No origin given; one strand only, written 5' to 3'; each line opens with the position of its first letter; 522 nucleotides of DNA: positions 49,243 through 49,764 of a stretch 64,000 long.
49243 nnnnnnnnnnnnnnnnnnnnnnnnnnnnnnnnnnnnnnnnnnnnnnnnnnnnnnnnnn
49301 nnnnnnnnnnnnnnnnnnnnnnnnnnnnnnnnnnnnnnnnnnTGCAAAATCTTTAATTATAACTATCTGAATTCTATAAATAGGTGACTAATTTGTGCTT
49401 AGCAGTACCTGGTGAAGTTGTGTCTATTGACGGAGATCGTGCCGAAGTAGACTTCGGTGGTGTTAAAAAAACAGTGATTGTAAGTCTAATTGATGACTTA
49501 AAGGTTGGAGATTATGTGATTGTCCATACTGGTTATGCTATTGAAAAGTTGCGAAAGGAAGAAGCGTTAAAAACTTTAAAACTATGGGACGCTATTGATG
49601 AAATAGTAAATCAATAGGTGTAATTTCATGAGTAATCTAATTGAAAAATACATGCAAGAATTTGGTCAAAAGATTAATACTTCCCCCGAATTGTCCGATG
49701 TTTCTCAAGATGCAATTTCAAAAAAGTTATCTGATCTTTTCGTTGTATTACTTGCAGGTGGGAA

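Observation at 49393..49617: Orphan HypC-like [NiFe]-hydrogenase chaperone with no hydrogenase large subunit or other hyp genes nearby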

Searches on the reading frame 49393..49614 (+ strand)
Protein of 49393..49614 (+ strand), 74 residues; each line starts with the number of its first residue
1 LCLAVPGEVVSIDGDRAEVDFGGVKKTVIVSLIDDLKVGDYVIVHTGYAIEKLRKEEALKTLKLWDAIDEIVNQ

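Call 3: search_protein_families(library=pfam, proteins=[window:49393-49614:+], max_evalue=0.01)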
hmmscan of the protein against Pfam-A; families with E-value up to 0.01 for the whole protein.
window:49393-49614:+ (74 aa): 2 families
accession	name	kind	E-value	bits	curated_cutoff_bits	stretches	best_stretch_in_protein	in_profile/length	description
PF01455.23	HupF_HypC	-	5.2e-28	97.4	28.5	1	1-65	1-65/65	HupF/HypC family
PF20297.4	MSSS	-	6.8e-05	22.9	26.8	1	7-25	14-34/42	MutS2 and Smr-associated SH3 domain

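Call 4: search_protein_families(library=ncbifam, proteins=[window:49393-49614:+], max_evalue=0.01)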
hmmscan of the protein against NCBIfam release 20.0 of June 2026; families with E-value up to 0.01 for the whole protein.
window:49393-49614:+ (74 aa): 3 families
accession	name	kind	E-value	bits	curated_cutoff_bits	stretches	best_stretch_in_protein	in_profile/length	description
TIGR00074.1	hypC_hupF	subfamily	6.1e-24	83.7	48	1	1-71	1-71/80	HypC/HybG/HupF family hydrogenase formation chaperone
NF007712.0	PRK10409.1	equivalog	2.5e-11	43.7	136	1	1-66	1-72/90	HypC/HybG/HupF family hydrogenase formation chaperone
NF007721.0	PRK10413.1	equivalog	5.2e-10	39.1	115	1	1-66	1-73/87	hydrogenase maturation factor HybG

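Call 10: find_homologous_proteins(query=window:49393-49614:+, max_evalue=0.00001)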
Query window:49393-49614:+ (74 aa): 759 proteins with E <= 0.00001 among 764 candidates; the best 120 are listed.
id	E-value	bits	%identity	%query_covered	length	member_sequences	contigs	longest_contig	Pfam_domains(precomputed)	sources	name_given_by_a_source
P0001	1.0e-39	151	99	100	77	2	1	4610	PF01455.24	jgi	-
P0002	4.7e-36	139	89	100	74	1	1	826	PF01455.24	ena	-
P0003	7.4e-34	132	84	100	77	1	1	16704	PF01455.24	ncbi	-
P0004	2.1e-33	131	82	100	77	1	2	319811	PF01455.24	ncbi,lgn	-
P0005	1.4e-24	103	74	100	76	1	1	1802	PF01455.24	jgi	jgi:hydrogenase expression/formation protein HypC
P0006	4.0e-24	101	70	100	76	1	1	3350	PF01455.24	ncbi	ncbi:MAG: HypC/HybG/HupF family hydrogenase formation chaperone [Candidatus Thorarchaeota archaeon]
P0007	4.1e-24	101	61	100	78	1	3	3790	PF01455.24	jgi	jgi:hydrogenase expression/formation protein HypC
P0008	4.4e-24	101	70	100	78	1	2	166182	PF01455.24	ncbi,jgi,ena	ncbi:MAG: HypC/HybG/HupF family hydrogenase formation chaperone [Candidatus Thorarchaeota archaeon]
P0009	5.2e-24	101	69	100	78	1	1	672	PF01455.24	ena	-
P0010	5.3e-24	101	72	96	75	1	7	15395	PF01455.24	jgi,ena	-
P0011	6.1e-24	101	67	95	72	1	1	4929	PF01455.24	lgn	-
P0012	1.1e-23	100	70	100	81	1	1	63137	PF01455.24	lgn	-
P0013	1.4e-23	99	70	96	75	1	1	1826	PF01455.24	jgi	-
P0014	1.7e-23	99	66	95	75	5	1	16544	PF01455.24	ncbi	-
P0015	3.6e-23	98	69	100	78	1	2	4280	PF01455.24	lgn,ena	-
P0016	4.7e-23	98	69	100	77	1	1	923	PF01455.24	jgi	jgi:hydrogenase expression/formation protein HypC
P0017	4.9e-23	98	65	100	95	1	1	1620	PF01455.24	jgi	jgi:hydrogenase expression/formation protein HypC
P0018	6.6e-23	97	71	99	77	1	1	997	PF01455.24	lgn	-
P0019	7.3e-23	97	70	96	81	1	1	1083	PF01455.24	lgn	-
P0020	7.5e-23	97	62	100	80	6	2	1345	PF01455.24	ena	-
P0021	7.8e-23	97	68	96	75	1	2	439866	PF01455.24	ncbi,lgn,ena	-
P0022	8.1e-23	97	66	100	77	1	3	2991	PF01455.24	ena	-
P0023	8.2e-23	97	66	100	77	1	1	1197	PF01455.24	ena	-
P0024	9.4e-23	97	66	100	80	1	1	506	PF01455.24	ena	-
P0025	9.4e-23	97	64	95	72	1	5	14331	PF01455.24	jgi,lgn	jgi:hydrogenase expression/formation protein HypC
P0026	1.2e-22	96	70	99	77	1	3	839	PF01455.24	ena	-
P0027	1.4e-22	96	64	95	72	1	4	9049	PF01455.24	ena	-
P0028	1.4e-22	96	64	100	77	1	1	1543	PF01455.24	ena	-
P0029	1.5e-22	96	66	99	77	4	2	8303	PF01455.24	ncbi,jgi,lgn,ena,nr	ncbi:HypC/HybG/HupF family hydrogenase formation chaperone [Candidatus Thorarchaeota archaeon]|jgi:h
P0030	1.5e-22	96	69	96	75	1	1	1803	PF01455.24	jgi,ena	-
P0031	1.7e-22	96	63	92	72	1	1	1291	PF01455.24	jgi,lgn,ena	-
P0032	1.7e-22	96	65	100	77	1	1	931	PF01455.24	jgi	-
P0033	1.9e-22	96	68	100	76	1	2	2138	PF01455.24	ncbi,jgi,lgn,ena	-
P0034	2.0e-22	96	62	100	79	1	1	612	PF01455.24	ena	-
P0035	2.1e-22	96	65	100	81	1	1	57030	PF01455.24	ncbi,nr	ncbi:MAG: HypC/HybG/HupF family hydrogenase formation chaperone [Candidatus Thorarchaeota archaeon]|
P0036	2.1e-22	96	72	92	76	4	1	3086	PF01455.24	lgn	-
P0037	2.5e-22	95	62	100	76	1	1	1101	PF01455.24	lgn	-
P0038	2.8e-22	95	65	100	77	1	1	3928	PF01455.24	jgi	jgi:hydrogenase expression/formation protein HypC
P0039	2.9e-22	95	64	100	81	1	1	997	PF01455.24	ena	-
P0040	3.3e-22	95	62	100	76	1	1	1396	PF01455.24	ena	-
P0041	3.4e-22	95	68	100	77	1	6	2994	PF01455.24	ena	-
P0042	3.7e-22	95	71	92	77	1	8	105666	PF01455.24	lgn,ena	-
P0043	3.7e-22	95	66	100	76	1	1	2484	PF01455.24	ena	-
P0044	4.2e-22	95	67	95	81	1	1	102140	PF01455.24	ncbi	-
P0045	4.7e-22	95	64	99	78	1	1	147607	PF01455.24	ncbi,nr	ncbi:MAG: HypC/HybG/HupF family hydrogenase formation chaperone [Candidatus Lokiarchaeota archaeon]|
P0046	4.9e-22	95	66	99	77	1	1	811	PF01455.24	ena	-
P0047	5.3e-22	94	62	100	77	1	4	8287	PF01455.24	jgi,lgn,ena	-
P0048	5.3e-22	94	62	100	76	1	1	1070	PF01455.24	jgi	jgi:hydrogenase expression/formation protein HypC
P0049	5.6e-22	94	71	92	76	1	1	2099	PF01455.24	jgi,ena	-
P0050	5.6e-22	94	65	100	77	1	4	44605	PF01455.24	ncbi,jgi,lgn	-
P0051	5.7e-22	94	64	100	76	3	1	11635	PF01455.24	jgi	jgi:hydrogenase expression/formation protein HypC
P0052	5.8e-22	94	64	100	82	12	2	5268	PF01455.24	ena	-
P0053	6.0e-22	94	65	100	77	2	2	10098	PF01455.24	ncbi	ncbi:MAG: HypC/HybG/HupF family hydrogenase formation chaperone [Candidatus Thorarchaeota archaeon]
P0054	7.1e-22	94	64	100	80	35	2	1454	PF01455.24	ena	-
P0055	7.5e-22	94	65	100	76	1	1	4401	PF01455.24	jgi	jgi:hydrogenase expression/formation protein HypC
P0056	7.8e-22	94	63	95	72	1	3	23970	PF01455.24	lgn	-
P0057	8.2e-22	94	68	92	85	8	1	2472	PF01455.24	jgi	-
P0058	8.5e-22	94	64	95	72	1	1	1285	PF01455.24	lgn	-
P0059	9.1e-22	94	66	99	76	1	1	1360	PF01455.24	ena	-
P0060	9.1e-22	94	61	100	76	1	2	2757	PF01455.24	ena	-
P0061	9.1e-22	94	61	100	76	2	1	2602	PF01455.24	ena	-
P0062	9.6e-22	94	65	100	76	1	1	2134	PF01455.24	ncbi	-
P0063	9.8e-22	94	65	100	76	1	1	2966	PF01455.24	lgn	-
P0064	9.8e-22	94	65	100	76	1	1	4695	PF01455.24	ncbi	ncbi:MAG: HypC/HybG/HupF family hydrogenase formation chaperone [Promethearchaeota archaeon]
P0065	1.1e-21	93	62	100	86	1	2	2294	PF01455.24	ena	-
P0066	1.1e-21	93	61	95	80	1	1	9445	PF01455.24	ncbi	-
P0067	1.1e-21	93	64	100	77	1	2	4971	PF01455.24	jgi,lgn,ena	jgi:hydrogenase expression/formation protein HypC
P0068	1.2e-21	93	61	100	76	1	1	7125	PF01455.24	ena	-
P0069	1.3e-21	93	66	99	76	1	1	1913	PF01455.24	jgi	jgi:hydrogenase expression/formation protein HypC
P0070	1.4e-21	93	65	100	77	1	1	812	PF01455.24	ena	-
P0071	1.4e-21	93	62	99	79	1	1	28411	PF01455.24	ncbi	-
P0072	1.5e-21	93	66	96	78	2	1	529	PF01455.24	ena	-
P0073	1.6e-21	93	65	96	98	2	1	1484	PF01455.24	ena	-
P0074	1.7e-21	93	67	97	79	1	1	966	PF01455.24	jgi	jgi:hydrogenase expression/formation protein HypC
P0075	1.8e-21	93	66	92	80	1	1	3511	PF01455.24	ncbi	-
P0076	1.8e-21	93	68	92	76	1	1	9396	PF01455.24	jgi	jgi:hydrogenase expression/formation protein HypC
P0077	1.8e-21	93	61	100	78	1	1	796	PF01455.24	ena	-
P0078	1.9e-21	93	64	95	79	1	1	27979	PF01455.24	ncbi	-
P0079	1.9e-21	93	63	95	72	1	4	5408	PF01455.24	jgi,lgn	-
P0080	2.0e-21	93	64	100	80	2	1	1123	PF01455.24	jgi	-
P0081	2.0e-21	93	65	97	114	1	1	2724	PF01455.24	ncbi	ncbi:MAG: HypC/HybG/HupF family hydrogenase formation chaperone, partial [Promethearchaeati archaeon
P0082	2.4e-21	92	66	100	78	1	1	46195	PF01455.24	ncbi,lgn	ncbi:MAG: HypC/HybG/HupF family hydrogenase formation chaperone [Candidatus Thorarchaeota archaeon]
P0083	2.5e-21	92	64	99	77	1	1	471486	PF01455.24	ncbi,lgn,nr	ncbi:MAG: HypC/HybG/HupF family hydrogenase formation chaperone [Candidatus Thorarchaeota archaeon]|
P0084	2.7e-21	92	63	95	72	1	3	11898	PF01455.24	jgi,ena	-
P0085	2.7e-21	92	61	95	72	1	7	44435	PF01455.24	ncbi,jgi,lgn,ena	-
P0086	2.7e-21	92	61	95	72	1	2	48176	PF01455.24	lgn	-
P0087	2.9e-21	92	61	100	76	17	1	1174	PF01455.24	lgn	-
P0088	3.0e-21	92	62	100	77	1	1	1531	PF01455.24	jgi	-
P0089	3.1e-21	92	62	100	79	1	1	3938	PF01455.24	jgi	jgi:hydrogenase expression/formation protein HypC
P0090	3.5e-21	92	61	95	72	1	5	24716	PF01455.24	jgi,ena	-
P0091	3.5e-21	92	64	99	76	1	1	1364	PF01455.24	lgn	-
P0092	3.7e-21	92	61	95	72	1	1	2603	PF01455.24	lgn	-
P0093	3.9e-21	92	61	100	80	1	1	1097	PF01455.24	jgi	jgi:hydrogenase expression/formation protein HypC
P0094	4.1e-21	92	62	100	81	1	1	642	PF01455.24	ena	-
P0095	4.9e-21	91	66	96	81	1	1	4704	PF01455.24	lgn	-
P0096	5.0e-21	91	59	100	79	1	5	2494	PF01455.24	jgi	jgi:hydrogenase expression/formation protein HypC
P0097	5.1e-21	91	69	92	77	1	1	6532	PF01455.24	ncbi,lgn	-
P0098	5.3e-21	91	64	100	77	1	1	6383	PF01455.24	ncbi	-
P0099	6.2e-21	91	61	95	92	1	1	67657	PF01455.24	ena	-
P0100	6.3e-21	91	61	100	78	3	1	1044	PF01455.24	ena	-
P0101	6.6e-21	91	61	100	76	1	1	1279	PF01455.24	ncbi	-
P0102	6.6e-21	91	62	100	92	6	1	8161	PF01455.24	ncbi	ncbi:MAG: HypC/HybG/HupF family hydrogenase formation chaperone [Candidatus Thorarchaeota archaeon]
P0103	6.8e-21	91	62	100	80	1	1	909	PF01455.24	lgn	-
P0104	7.1e-21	91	61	100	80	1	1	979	PF01455.24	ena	-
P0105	7.7e-21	91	64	100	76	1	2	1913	PF01455.24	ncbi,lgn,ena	-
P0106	7.7e-21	91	70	89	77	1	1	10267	PF01455.24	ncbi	ncbi:MAG: HypC/HybG/HupF family hydrogenase formation chaperone [Candidatus Hodarchaeota archaeon]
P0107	7.9e-21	91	61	100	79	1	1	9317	PF01455.24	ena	-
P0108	8.0e-21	91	69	92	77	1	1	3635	PF01455.24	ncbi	ncbi:MAG: HypC/HybG/HupF family hydrogenase formation chaperone [Candidatus Thorarchaeota archaeon]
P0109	8.0e-21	91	61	100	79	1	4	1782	PF01455.24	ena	-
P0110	8.1e-21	91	62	100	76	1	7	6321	PF01455.24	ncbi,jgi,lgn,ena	jgi:hydrogenase expression/formation protein HypC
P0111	8.3e-21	91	60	99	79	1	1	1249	PF01455.24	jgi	-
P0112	8.7e-21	91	65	100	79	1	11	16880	PF01455.24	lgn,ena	-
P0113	8.8e-21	91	62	100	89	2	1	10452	PF01455.24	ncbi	ncbi:MAG: HypC/HybG/HupF family hydrogenase formation chaperone [Candidatus Thorarchaeota archaeon]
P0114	9.0e-21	91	64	100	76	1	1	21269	PF01455.24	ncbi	-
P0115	1.0e-20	90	65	96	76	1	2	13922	PF01455.24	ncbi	ncbi:MAG: HypC/HybG/HupF family hydrogenase formation chaperone [Candidatus Thorarchaeota archaeon]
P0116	1.0e-20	90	61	100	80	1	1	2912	PF01455.24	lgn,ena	-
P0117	1.1e-20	90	65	96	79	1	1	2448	PF01455.24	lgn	-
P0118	1.2e-20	90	65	96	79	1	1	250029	PF01455.24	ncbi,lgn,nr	ncbi:MAG: HypC/HybG/HupF family hydrogenase formation chaperone [Candidatus Thorarchaeota archaeon]|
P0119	1.2e-20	90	61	100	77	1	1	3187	PF01455.24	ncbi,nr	ncbi:MAG: HypC/HybG/HupF family hydrogenase formation chaperone [Candidatus Thorarchaeota archaeon]|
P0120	1.2e-20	90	63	92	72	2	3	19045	PF01455.24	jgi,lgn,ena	jgi:hydrogenase expression/formation protein HypC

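Call 11: find_encoding_contigs(protein=P0004, flank=10000, max_places=3)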
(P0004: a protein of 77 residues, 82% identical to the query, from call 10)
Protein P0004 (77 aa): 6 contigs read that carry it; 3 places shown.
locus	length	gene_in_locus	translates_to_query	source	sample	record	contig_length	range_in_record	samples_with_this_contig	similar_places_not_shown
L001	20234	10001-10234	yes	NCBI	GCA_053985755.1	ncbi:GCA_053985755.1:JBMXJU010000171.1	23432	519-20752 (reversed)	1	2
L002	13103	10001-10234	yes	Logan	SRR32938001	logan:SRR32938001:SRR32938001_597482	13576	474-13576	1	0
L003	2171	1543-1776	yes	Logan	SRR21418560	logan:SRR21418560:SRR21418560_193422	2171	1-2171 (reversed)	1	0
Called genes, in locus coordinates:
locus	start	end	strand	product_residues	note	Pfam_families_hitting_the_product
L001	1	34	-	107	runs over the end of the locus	-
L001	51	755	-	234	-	PF19964:EAD11 (faint)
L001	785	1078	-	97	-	-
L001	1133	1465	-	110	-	-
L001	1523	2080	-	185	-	PF02778:tRNA_int_endo_N, PF01974:tRNA_int_endo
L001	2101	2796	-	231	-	PF01865:PhoU_div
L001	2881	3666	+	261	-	PF02673:BacA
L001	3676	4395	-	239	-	-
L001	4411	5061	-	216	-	-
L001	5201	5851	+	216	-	PF01966:HD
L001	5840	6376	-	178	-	PF01928:CYTH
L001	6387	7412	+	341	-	PF17125:Methyltr_RsmF_N, PF22458:RsmF-B_ferredox, PF01189:Methyltr_RsmB-F, PF01728:FtsJ (weak)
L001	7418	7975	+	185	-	PF17833:pre-PUA_NIP7 (weak), PF03657:UPF0113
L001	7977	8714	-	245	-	PF09754:PAC2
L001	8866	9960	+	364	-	PF04055:Radical_SAM, PF13353:Fer4_12 (weak)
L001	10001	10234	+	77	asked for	PF01455:HupF_HypC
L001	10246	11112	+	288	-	PF00483:NTP_transferase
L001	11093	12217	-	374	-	PF13439:Glyco_transf_4, PF13477:Glyco_trans_4_2 (weak), PF13579:Glyco_trans_4_4, PF20706:GT4-conflict (weak), PF00534:Glycos_transf_1, PF13692:Glyco_trans_1_4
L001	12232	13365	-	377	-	PF13439:Glyco_transf_4, PF13579:Glyco_trans_4_4 (weak), PF00534:Glycos_transf_1, PF20706:GT4-conflict (weak), PF13692:Glyco_trans_1_4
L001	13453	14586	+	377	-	PF13439:Glyco_transf_4 (weak), PF00534:Glycos_transf_1, PF13692:Glyco_trans_1_4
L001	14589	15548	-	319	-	PF00535:Glycos_transf_2, PF10111:Glyco_tranf_2_2, PF13641:Glyco_tranf_2_3, PF13632:Glyco_trans_2_3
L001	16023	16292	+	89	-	-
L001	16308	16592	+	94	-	-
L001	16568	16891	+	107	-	PF00420:Oxidored_q2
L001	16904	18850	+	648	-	PF00662:Proton_antipo_N, PF00361:Proton_antipo_M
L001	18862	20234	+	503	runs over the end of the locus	PF00662:Proton_antipo_N (weak), PF00361:Proton_antipo_M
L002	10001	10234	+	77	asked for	PF01455:HupF_HypC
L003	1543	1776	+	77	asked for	PF01455:HupF_HypC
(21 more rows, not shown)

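Call 12: find_encoding_contigs(protein=P0003, flank=10000, max_places=3)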
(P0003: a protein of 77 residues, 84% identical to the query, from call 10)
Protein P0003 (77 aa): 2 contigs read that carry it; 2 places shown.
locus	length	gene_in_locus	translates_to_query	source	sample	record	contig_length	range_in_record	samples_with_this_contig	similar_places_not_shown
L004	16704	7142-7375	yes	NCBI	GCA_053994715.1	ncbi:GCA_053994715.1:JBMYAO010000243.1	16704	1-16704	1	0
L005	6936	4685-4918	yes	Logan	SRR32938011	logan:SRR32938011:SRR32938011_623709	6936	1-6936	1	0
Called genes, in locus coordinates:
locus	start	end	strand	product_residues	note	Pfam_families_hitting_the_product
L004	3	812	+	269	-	?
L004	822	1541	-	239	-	-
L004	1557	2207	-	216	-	-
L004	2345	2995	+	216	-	PF01966:HD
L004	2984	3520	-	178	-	PF01928:CYTH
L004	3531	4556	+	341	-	PF17125:Methyltr_RsmF_N, PF22458:RsmF-B_ferredox, PF01189:Methyltr_RsmB-F, PF01728:FtsJ (weak)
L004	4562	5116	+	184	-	PF17833:pre-PUA_NIP7 (weak), PF03657:UPF0113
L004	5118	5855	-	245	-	PF09754:PAC2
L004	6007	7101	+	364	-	PF04055:Radical_SAM, PF13353:Fer4_12 (weak)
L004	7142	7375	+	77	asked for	PF01455:HupF_HypC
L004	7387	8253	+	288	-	PF00483:NTP_transferase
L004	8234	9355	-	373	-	PF13439:Glyco_transf_4, PF13477:Glyco_trans_4_2 (weak), PF13579:Glyco_trans_4_4, PF20706:GT4-conflict (weak), PF00534:Glycos_transf_1, PF13692:Glyco_trans_1_4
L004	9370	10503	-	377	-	PF13439:Glyco_transf_4, PF13579:Glyco_trans_4_4, PF00534:Glycos_transf_1, PF20706:GT4-conflict (weak), PF13692:Glyco_trans_1_4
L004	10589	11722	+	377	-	PF00534:Glycos_transf_1, PF13692:Glyco_trans_1_4, PF13524:Glyco_trans_1_2 (weak)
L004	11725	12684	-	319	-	PF00535:Glycos_transf_2, PF10111:Glyco_tranf_2_2, PF13641:Glyco_tranf_2_3, PF13632:Glyco_trans_2_3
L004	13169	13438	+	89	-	-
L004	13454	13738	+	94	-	-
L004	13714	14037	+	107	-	PF00420:Oxidored_q2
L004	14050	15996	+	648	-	PF00662:Proton_antipo_N, PF00361:Proton_antipo_M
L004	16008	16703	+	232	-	?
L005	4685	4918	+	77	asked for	PF01455:HupF_HypC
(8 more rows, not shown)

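Call 13: find_encoding_contigs(protein=P0008, flank=10000, max_places=1)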
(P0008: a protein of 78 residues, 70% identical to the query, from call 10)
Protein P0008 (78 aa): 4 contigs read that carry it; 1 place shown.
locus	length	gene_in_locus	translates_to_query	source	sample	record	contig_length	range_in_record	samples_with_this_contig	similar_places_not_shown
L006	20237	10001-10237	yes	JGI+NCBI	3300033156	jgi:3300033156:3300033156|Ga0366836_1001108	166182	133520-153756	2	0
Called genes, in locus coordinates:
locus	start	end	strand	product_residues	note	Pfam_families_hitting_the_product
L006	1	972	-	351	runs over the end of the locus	PF13439:Glyco_transf_4, PF13579:Glyco_trans_4_4, PF00534:Glycos_transf_1, PF13692:Glyco_trans_1_4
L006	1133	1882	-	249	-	PF00005:ABC_tran, PF13304:AAA_21 (weak)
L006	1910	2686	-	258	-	-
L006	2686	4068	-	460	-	PF00206:Lyase_1, PF10397:ADSL_C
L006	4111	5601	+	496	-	PF01637:ATPase_2, PF13173:AAA_14, PF13401:AAA_22 (weak), PF03008:DUF234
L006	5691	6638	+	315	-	-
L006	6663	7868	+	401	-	PF13439:Glyco_transf_4, PF13579:Glyco_trans_4_4, PF00534:Glycos_transf_1, PF13692:Glyco_trans_1_4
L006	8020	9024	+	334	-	PF04055:Radical_SAM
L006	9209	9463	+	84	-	PF04014:MazE_antitoxin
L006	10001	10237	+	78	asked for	PF01455:HupF_HypC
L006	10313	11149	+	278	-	PF00483:NTP_transferase, PF12804:NTP_transf_3 (weak)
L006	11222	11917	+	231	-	PF00535:Glycos_transf_2, PF13641:Glyco_tranf_2_3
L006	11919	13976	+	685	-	PF09594:GT87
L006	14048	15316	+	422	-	PF13439:Glyco_transf_4, PF13579:Glyco_trans_4_4 (weak), PF00534:Glycos_transf_1, PF13692:Glyco_trans_1_4, PF13524:Glyco_trans_1_2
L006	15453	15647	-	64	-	-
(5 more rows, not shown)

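Call 14: find_encoding_contigs(protein=P0021, flank=10000, max_places=1)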
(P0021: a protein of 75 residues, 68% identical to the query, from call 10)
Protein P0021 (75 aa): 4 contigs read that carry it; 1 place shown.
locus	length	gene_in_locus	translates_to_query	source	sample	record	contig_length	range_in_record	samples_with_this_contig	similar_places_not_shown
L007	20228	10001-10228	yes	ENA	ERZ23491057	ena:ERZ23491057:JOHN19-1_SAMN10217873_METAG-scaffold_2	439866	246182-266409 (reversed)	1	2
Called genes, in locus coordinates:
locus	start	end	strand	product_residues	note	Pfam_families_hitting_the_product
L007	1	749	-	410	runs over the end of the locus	PF13439:Glyco_transf_4, PF13579:Glyco_trans_4_4, PF00534:Glycos_transf_1, PF13692:Glyco_trans_1_4, PF13524:Glyco_trans_1_2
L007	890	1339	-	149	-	PF13524:Glyco_trans_1_2 (weak), PF13692:Glyco_trans_1_4, PF00534:Glycos_transf_1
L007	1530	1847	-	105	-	-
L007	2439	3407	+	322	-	PF01073:3Beta_HSD, PF01370:Epimerase, PF02719:Polysacc_synt_2, PF04321:RmlD_sub_bind (weak), PF13460:NAD_binding_10, PF16363:GDP_Man_Dehyd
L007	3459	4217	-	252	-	PF00005:ABC_tran, PF13304:AAA_21 (weak)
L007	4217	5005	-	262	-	-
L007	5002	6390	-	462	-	PF00206:Lyase_1, PF10397:ADSL_C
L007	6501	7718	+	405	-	PF00185:OTCace (weak)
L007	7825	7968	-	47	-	-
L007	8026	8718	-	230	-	-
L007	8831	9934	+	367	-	PF13353:Fer4_12 (weak), PF04055:Radical_SAM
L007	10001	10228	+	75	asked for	PF01455:HupF_HypC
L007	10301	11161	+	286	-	PF00483:NTP_transferase, PF12804:NTP_transf_3 (weak)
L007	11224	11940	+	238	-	PF00535:Glycos_transf_2, PF13641:Glyco_tranf_2_3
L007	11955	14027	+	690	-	PF09594:GT87, PF13231:PMT_2 (weak)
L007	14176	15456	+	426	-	PF13439:Glyco_transf_4, PF13579:Glyco_trans_4_4, PF00534:Glycos_transf_1, PF13692:Glyco_trans_1_4, PF13524:Glyco_trans_1_2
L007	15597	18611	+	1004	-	PF03699:UPF0182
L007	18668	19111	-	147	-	PF02566:OsmC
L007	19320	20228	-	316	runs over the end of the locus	PF00106:adh_short, PF01073:3Beta_HSD, PF01370:Epimerase, PF02719:Polysacc_synt_2, PF04321:RmlD_sub_bind, PF07993:NAD_binding_4, PF13460:NAD_binding_10, PF16363:GDP_Man_Dehyd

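Call 15: find_encoding_contigs(protein=P0045, flank=10000, max_places=1)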
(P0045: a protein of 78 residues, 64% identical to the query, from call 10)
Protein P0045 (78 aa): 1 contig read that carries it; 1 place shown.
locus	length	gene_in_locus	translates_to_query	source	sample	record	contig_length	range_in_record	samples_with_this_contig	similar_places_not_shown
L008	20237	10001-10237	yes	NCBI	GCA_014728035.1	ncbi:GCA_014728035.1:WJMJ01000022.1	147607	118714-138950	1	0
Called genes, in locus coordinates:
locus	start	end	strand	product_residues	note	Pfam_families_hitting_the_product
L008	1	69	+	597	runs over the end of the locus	PF08448:PAS_4, PF00989:PAS, PF13188:PAS_8 (weak), PF08447:PAS_3, PF13426:PAS_9, PF00989:PAS, PF13426:PAS_9, PF02518:HATPase_c, +2 more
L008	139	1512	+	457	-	PF07969:Amidohydro_3 (weak), PF01979:Amidohydro_1, PF07969:Amidohydro_3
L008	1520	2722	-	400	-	PF12679:ABC2_membrane_2, PF12698:ABC2_membrane_3, PF01061:ABC2_membrane (weak), PF12730:ABC2_membrane_4 (weak)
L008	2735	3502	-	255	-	PF00005:ABC_tran, PF13175:AAA_15 (faint), PF13304:AAA_21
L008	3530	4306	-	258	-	-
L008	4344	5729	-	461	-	PF00206:Lyase_1, PF10397:ADSL_C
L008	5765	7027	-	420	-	-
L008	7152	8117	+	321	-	PF00185:OTCace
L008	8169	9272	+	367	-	PF04055:Radical_SAM (weak)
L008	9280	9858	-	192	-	PF01936:NYN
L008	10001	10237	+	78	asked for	PF01455:HupF_HypC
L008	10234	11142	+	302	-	PF00483:NTP_transferase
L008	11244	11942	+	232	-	PF00535:Glycos_transf_2, PF13641:Glyco_tranf_2_3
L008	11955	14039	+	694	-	PF09594:GT87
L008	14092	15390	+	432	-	PF13439:Glyco_transf_4, PF13579:Glyco_trans_4_4, PF00534:Glycos_transf_1, PF13692:Glyco_trans_1_4, PF13524:Glyco_trans_1_2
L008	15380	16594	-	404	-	PF13439:Glyco_transf_4 (weak), PF13579:Glyco_trans_4_4, PF00534:Glycos_transf_1, PF13692:Glyco_trans_1_4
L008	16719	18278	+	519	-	PF13440:Polysacc_synt_3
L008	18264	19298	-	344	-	PF08323:Glyco_transf_5 (weak), PF13439:Glyco_transf_4, PF13579:Glyco_trans_4_4, PF00534:Glycos_transf_1, PF13692:Glyco_trans_1_4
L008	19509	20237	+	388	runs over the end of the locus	PF20706:GT4-conflict, PF00534:Glycos_transf_1, PF13692:Glyco_trans_1_4, PF13524:Glyco_trans_1_2 (weak)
